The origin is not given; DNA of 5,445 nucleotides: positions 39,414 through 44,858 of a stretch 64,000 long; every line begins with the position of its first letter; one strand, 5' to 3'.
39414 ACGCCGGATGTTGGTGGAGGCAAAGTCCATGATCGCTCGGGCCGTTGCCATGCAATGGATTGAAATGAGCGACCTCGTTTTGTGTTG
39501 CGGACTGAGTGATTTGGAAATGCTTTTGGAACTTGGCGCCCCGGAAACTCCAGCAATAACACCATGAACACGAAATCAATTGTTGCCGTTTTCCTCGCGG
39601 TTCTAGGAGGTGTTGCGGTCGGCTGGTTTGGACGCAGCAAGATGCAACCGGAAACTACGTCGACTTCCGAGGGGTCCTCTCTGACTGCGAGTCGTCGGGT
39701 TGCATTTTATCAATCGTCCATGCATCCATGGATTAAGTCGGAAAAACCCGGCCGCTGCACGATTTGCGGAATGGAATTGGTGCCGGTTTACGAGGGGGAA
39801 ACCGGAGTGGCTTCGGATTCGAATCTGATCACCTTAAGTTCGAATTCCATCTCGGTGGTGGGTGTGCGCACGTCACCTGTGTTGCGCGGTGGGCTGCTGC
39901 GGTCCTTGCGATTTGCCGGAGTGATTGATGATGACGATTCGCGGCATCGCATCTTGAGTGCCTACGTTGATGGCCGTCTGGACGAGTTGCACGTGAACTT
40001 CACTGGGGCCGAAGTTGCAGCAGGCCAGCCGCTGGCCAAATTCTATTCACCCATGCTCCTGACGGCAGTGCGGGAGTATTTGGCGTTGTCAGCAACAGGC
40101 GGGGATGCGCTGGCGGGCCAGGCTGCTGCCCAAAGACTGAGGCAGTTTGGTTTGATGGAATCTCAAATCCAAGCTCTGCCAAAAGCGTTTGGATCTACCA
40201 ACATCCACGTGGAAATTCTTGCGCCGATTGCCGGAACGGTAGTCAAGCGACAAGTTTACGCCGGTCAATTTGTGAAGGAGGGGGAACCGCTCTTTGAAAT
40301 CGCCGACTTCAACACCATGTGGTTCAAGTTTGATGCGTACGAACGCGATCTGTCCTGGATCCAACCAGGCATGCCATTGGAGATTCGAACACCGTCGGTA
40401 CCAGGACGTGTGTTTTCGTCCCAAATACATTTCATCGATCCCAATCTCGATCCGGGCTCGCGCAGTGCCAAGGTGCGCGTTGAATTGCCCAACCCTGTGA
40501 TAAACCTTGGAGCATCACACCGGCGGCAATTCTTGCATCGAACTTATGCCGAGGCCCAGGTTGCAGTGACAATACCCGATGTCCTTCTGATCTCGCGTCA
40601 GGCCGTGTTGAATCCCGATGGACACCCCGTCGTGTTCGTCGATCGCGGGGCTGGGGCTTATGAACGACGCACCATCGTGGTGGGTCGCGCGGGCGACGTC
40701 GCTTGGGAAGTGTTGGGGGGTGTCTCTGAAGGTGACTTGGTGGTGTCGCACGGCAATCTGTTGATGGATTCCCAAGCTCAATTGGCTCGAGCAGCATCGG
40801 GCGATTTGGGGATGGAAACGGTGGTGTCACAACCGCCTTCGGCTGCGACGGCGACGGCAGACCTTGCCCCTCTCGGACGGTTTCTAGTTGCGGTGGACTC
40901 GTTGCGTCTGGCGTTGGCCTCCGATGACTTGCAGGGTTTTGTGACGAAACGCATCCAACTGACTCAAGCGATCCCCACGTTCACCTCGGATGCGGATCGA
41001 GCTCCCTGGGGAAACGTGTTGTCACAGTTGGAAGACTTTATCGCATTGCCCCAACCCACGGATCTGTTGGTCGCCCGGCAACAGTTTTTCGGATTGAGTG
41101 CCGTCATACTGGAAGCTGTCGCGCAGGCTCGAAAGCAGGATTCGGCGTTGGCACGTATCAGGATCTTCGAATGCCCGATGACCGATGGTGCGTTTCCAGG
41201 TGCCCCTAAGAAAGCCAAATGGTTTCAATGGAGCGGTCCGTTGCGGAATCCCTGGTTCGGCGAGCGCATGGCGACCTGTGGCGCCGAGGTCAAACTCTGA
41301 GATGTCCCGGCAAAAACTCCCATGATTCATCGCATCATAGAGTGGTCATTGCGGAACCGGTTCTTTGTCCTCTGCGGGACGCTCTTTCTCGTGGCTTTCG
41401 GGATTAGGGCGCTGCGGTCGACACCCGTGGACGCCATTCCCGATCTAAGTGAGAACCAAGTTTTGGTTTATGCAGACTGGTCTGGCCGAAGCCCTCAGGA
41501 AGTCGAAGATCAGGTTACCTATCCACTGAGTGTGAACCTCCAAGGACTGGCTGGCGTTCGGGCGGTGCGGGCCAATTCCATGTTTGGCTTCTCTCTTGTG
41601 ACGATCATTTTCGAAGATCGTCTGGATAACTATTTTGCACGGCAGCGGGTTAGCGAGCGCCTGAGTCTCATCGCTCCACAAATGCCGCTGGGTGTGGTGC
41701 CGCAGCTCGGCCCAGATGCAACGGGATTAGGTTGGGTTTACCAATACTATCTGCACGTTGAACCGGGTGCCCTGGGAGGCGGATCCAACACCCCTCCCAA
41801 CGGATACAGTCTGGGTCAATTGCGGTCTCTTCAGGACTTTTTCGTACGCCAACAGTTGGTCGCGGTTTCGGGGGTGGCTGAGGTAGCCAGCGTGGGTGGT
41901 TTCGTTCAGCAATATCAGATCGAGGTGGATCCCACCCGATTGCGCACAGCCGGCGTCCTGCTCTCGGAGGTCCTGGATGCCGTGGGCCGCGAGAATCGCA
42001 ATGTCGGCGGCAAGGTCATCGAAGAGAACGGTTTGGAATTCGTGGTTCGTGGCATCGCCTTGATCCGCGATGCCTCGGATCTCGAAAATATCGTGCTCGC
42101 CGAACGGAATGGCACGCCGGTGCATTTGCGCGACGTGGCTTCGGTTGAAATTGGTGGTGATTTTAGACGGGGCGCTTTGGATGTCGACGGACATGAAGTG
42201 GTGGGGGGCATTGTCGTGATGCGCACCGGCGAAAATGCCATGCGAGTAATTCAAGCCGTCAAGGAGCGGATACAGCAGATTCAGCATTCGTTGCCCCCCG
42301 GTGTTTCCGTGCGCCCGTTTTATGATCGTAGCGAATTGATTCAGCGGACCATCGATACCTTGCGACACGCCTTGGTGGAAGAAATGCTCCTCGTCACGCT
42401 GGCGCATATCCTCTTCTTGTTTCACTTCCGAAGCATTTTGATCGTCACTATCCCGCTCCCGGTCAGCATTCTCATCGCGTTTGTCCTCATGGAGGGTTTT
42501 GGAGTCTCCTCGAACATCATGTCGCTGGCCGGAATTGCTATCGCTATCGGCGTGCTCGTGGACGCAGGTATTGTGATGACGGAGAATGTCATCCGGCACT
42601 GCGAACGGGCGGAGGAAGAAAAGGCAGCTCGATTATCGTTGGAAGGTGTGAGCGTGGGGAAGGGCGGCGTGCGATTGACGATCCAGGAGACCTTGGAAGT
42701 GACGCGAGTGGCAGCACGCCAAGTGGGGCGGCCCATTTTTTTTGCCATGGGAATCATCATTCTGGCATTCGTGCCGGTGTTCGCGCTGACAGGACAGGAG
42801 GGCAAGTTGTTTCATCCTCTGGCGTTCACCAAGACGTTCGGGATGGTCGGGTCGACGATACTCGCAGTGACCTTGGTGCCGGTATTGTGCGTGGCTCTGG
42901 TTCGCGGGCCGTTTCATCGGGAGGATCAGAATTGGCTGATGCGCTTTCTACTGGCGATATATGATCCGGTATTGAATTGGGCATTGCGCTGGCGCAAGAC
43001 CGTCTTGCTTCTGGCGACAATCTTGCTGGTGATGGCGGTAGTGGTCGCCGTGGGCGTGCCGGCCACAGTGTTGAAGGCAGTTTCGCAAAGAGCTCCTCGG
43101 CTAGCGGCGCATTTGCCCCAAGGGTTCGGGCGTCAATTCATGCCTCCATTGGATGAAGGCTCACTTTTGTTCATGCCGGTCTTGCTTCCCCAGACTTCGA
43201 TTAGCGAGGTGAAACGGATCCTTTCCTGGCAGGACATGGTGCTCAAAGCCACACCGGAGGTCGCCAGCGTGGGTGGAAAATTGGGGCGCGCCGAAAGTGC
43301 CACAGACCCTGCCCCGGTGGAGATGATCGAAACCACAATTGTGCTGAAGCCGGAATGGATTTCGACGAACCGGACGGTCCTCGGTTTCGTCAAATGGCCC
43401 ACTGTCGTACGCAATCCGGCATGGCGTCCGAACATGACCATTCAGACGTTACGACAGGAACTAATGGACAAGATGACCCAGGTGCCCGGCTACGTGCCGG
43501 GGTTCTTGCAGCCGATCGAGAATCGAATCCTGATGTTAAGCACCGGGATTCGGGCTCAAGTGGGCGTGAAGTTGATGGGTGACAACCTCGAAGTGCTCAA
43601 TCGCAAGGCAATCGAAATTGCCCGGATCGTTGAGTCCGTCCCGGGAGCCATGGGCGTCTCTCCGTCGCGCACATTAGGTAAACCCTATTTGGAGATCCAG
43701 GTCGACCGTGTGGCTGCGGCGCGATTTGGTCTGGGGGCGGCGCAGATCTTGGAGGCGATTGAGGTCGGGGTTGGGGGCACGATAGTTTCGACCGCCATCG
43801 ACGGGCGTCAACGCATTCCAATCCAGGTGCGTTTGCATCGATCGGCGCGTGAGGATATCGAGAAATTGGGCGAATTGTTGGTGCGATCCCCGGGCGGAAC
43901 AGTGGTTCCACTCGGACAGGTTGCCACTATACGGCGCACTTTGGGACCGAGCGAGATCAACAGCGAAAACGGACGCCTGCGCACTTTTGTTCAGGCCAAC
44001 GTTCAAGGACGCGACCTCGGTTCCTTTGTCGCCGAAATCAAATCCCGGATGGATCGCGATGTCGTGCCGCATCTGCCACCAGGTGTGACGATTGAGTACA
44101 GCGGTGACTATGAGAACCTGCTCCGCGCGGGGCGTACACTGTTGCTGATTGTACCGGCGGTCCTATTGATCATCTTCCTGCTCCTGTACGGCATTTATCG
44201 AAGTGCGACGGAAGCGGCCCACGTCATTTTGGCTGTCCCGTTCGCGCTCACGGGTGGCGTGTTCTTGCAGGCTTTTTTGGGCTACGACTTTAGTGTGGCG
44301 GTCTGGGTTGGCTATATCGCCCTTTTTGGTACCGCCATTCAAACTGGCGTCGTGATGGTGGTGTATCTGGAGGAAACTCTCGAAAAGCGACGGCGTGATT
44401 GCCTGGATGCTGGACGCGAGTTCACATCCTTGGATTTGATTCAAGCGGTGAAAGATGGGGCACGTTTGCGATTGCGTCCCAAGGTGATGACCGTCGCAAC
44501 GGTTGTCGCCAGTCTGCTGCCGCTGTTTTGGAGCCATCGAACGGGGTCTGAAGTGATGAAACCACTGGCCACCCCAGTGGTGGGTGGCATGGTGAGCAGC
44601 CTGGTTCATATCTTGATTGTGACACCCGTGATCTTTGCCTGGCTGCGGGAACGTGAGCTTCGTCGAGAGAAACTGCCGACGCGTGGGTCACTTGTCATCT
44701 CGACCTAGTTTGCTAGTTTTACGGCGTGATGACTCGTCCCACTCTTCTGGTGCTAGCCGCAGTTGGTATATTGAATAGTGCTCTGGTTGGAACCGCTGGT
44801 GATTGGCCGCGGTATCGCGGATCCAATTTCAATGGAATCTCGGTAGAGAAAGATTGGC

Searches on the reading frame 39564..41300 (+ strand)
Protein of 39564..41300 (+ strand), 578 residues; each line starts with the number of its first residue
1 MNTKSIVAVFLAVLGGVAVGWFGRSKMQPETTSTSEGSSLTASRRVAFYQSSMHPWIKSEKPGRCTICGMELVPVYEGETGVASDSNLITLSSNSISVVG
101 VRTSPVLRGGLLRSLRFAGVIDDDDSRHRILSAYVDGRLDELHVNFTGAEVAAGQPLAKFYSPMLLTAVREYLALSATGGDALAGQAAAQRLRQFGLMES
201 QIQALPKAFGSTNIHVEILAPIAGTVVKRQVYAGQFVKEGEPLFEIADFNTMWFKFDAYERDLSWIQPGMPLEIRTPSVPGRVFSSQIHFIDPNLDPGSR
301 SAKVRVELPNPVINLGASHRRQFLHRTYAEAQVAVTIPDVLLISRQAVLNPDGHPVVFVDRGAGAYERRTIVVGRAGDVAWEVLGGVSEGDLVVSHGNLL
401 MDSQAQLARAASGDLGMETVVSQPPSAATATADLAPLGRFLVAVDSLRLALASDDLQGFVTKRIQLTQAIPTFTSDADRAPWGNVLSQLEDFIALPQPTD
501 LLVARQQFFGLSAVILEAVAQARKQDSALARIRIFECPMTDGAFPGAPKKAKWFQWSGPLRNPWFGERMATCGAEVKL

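Call 5: search_protein_families(library=pfam, proteins=[window:39564-41300:+], max_evalue=0.01)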
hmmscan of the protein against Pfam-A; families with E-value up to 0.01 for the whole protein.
window:39564-41300:+ (578 aa): 6 families
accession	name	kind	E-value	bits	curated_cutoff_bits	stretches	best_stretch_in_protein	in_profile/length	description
PF16576.10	HlyD_D23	-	1.9e-54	184.6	30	1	113-313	4-206/214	Barrel-sandwich domain of CusB or HlyD membrane-fusion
PF13437.12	HlyD_3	-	1.1e-17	65.1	22.2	1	218-311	2-96/106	HlyD family secretion protein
PF19335.5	HMBD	-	6.8e-10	39.2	23.6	1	48-75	1-28/28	Heavy metal binding domain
PF16572.11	HlyD_D4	-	0.00016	21.9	26.4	1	165-205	9-49/55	Long alpha hairpin domain of cation efflux system protein, CusB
PF13533.13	Biotin_lipoyl_2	-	0.0012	19.1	29.8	0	217-246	2-31/32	Biotin-lipoyl like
PF00364.28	Biotin_lipoyl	-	0.0029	17.8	22.1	0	216-246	43-73/73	Biotin-requiring enzyme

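Call 6: search_protein_families(library=ncbifam, proteins=[window:39564-41300:+], max_evalue=1)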
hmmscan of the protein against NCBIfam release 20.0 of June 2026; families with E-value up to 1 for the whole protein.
window:39564-41300:+ (578 aa): 20 families
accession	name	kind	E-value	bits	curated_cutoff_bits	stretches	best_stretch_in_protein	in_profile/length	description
NF007303.0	PRK09783.1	subfamily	2.5e-33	115.1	390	1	31-410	32-401/414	copper/silver efflux system membrane fusion protein CusB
TIGR00999.1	8a0102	subfamily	8e-31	107.1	319.3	1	198-401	77-270/271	CzcB/NccB family metal efflux transporter periplasmic adaptor subunit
TIGR01730.1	RND_mfp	subfamily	1.1e-29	103.4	94.9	1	215-399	134-311/322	efflux RND transporter periplasmic adaptor subunit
NF045680.1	DiMtlExpIhpB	equivalog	9e-19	67.6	450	1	217-401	139-314/326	divalent metal ion exporter adaptor subunit IhpB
NF002939.0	PRK03598.1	equivalog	2.1e-10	40.3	393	1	216-294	205-283/332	secretion protein HlyD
TIGR00998.1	8a0101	subfamily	1.7e-09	37.1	390.8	1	202-292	188-282/334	EmrA/EmrK family multidrug efflux transporter periplasmic adaptor subunit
NF008606.0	PRK11578.1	equivalog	1.4e-06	27.7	342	1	174-394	140-361/371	macrolide transporter subunit MacA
TIGR02971.1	heterocyst_DevB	subfamily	0.00049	19.6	129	1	218-281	207-269/327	ABC exporter membrane fusion protein, DevB family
NF007785.0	PRK10476.1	equivalog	0.00089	18.2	376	1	216-276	209-269/347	multidrug transporter subunit MdtN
NF038010.1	ABC_adapt_DarC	equivalog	0.0028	16.4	450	1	216-397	231-404/417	darobactin export ABC transporter periplasmic adaptor subunit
NF011715.0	PRK15136.1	equivalog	0.0036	16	563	1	216-275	216-275/390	multidrug efflux MFS transporter periplasmic adaptor subunit EmrA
NF007132.1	PRK09578.1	equivalog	0.0041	15.9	512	1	216-247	66-97/396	MexX/AxyX family multidrug efflux RND transporter periplasmic adaptor subunit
NF006079.0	PRK08225.1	equivalog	0.0069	16.4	95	1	213-246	36-69/70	acetyl-CoA carboxylase biotin carboxyl carrier protein subunit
NF011604.1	PRK15030.1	equivalog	0.015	14.3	765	1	288-398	260-364/397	multidrug efflux RND transporter periplasmic adaptor subunit AcrA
NF000272.2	OqxA_adapt_sub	exception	0.022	13.7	835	1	270-397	246-366/391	multidrug efflux RND transporter periplasmic adaptor subunit OqxA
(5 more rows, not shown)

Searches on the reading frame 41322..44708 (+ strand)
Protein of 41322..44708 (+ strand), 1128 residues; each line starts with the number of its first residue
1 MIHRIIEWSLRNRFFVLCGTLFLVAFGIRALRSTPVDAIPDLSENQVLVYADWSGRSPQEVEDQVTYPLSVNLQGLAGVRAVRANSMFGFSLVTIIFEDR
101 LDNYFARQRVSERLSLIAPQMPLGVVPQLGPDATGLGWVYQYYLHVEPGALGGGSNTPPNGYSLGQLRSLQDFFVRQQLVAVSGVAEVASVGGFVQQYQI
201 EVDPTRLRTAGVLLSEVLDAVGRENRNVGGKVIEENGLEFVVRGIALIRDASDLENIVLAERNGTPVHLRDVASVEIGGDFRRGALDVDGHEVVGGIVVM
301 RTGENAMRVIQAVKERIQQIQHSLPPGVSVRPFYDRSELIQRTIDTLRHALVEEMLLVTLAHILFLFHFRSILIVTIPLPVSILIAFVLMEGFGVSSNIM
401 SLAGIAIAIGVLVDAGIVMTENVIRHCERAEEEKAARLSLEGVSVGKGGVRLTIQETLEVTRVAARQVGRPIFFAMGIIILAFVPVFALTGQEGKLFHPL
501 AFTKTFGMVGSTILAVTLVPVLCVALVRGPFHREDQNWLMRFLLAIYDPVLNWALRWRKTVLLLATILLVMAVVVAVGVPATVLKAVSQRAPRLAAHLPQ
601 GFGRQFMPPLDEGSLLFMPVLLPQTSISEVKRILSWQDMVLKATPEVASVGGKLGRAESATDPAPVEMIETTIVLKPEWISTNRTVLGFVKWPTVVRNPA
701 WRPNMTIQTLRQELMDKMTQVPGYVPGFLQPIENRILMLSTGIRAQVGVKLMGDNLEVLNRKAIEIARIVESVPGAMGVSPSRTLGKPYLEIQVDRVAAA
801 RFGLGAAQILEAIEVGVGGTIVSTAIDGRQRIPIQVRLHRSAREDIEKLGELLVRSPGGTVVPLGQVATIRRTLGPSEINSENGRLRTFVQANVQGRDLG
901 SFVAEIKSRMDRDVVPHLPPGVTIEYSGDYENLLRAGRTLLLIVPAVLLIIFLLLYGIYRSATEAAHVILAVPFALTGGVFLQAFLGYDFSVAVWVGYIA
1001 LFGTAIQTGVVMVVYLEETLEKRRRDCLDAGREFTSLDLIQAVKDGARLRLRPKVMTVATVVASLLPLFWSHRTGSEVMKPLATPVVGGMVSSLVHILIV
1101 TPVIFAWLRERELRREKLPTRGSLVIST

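Call 5: search_protein_families(library=pfam, proteins=[window:41322-44708:+], max_evalue=0.01)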
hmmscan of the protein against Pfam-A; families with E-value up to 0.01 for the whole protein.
window:41322-44708:+ (1128 aa): 1 family
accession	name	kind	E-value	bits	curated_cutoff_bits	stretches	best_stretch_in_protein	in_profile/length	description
PF00873.25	ACR_tran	-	1.3e-223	745.2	28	2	5-601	1-570/1021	AcrB/AcrD/AcrF family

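Call 36: find_related_loci(query=window:41322-44708:+, collection=genome_contigs, flank=10000)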
Query window:41322-44708:+ (1128 aa) in genome_contigs; peptide patterns used: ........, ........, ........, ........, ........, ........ (x = any residue, [..] = any of these).
79 stretches matched a pattern; 33 encode a relative of the query (tblastn E <= 1e-3); 33 distinct loci.
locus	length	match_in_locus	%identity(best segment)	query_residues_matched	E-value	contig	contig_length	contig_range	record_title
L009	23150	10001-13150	68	1-1117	0e+0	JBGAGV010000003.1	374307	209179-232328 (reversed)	MAG: Chthoniobacteraceae bacterium isolate MAG_MBR_H125.92 MBRH125-92_opera_contig_196, whole genome shotgun sequence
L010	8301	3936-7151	66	1-1115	0e+0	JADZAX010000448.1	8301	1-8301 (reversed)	MAG: Verrucomicrobiales bacterium isolate SJ642 c_000001366819, whole genome shotgun sequence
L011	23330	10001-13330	64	1-1115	0e+0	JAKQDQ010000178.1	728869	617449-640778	MAG: Verrucomicrobiota bacterium isolate USDE_maxbin.059_sub k141_1595249, whole genome shotgun sequence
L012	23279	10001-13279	64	1-1121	0e+0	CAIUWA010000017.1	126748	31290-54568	MAG: uncultured Opitutae bacterium isolate Kiruna_bin-10528 genome assembly, contig: bin-10528:17/52, whole genome shotg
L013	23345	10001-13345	62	1-1114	0e+0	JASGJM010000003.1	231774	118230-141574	MAG: Luteolibacter sp. isolate 5N476 JMF-2111-06-0005.ont.bin.476_2, whole genome shotgun sequence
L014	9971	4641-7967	63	1-1115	0e+0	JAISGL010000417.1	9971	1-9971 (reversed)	MAG: Opitutaceae bacterium isolate Gx485_bin97 k119_5296321, whole genome shotgun sequence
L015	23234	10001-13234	63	1-1117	0e+0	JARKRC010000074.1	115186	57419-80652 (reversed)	MAG: Ereboglobus sp. isolate Reactor_metabat.82 k141_208486, whole genome shotgun sequence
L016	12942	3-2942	63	70-1113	0e+0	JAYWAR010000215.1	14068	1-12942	MAG: Akkermansiaceae bacterium isolate GL93_DN_concoct_26 GL93_DN_concoct_26_214, whole genome shotgun sequence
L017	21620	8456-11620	58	1-1119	0e+0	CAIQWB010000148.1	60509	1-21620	MAG: uncultured Verrucomicrobia subdivision 3 bacterium isolate AlinenLipids_bin-9528 genome assembly, contig: bin-9528:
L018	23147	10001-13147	59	1-1113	0e+0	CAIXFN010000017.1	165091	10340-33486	MAG: uncultured Pedosphaera sp. isolate Umea2p3_bin-0208 genome assembly, contig: bin-0208:017/118, whole genome shotgun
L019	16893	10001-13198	56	1-1109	0e+0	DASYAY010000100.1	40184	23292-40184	MAG TPA_asm: Chthoniobacter sp. isolate SMAG_U4893 k141_760372, whole genome shotgun sequence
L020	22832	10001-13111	52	1-1117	0e+0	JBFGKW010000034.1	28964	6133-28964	MAG: Aridibacter sp. isolate Mix_sand03.2021.01.D.67 k141_2958853_length_28964_cov_12.0738, whole genome shotgun sequenc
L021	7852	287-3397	51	1-1117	0e+0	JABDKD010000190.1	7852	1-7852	MAG: Pyrinomonadaceae bacterium isolate SS_bin_40 k127_2461585, whole genome shotgun sequence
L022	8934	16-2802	57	121-1113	0e+0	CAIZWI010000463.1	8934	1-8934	MAG: uncultured Verrucomicrobia subdivision 3 bacterium isolate I-3_bin-103 genome assembly, contig: bin-103:463/467, wh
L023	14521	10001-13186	44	1-1125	0e+0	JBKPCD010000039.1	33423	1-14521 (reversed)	MAG: Acidobacteriota bacterium isolate GB_EKS_MAG_00061 GB_EKS_000000800573, whole genome shotgun sequence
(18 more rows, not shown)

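Call 56: search_protein_families(library=ncbifam, proteins=[window:41322-44708:+], max_evalue=1e-20)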
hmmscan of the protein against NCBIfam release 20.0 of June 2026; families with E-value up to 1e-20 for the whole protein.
window:41322-44708:+ (1128 aa): 11 families
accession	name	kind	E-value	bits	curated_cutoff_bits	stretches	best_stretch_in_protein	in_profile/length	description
TIGR00914.1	2A0601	subfamily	0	1013.9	701.45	1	1-1116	1-1043/1051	CusA/CzcA family heavy metal efflux RND transporter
NF033617.1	RND_permease_2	subfamily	5.7e-119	398.6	1250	2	21-436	16-421/1009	multidrug efflux RND transporter permease subunit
NF000282.2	RND_permease_1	subfamily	1.3e-107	361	1250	2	20-649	15-605/1029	multidrug efflux RND transporter permease subunit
TIGR00915.1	2A0602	subfamily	4.4e-90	302.9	940.35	2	20-589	16-569/1050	efflux RND transporter permease subunit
NF007131.0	PRK09577.1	equivalog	5.3e-68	229.7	1768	2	16-632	12-586/1045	multidrug efflux RND transporter permease subunit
NF007798.0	PRK10503.1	equivalog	1.5e-65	221.4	1584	2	19-573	23-544/1040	MdtB/MuxB family multidrug efflux RND transporter permease subunit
NF007905.0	PRK10614.1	equivalog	7.4e-64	215.9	1774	2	23-584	21-552/1025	multidrug efflux RND transporter permease subunit MdtC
NF007133.0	PRK09579.1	equivalog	3.4e-61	207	1763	2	175-592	161-551/1017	multidrug efflux RND transporter permease subunit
NF007842.1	PRK10555.1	equivalog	1.2e-60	205.4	1854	2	20-534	16-503/1036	multidrug efflux RND transporter permease AcrD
NF000037.1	RND_perm_OqxB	exception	2.6e-59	201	2200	2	21-532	19-504/1050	multidrug efflux RND transporter permease subunit OqxB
NF011706.2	PRK15127.1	equivalog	4.8e-59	200.2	2150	2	21-427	18-420/1049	multidrug efflux RND transporter permease subunit AcrB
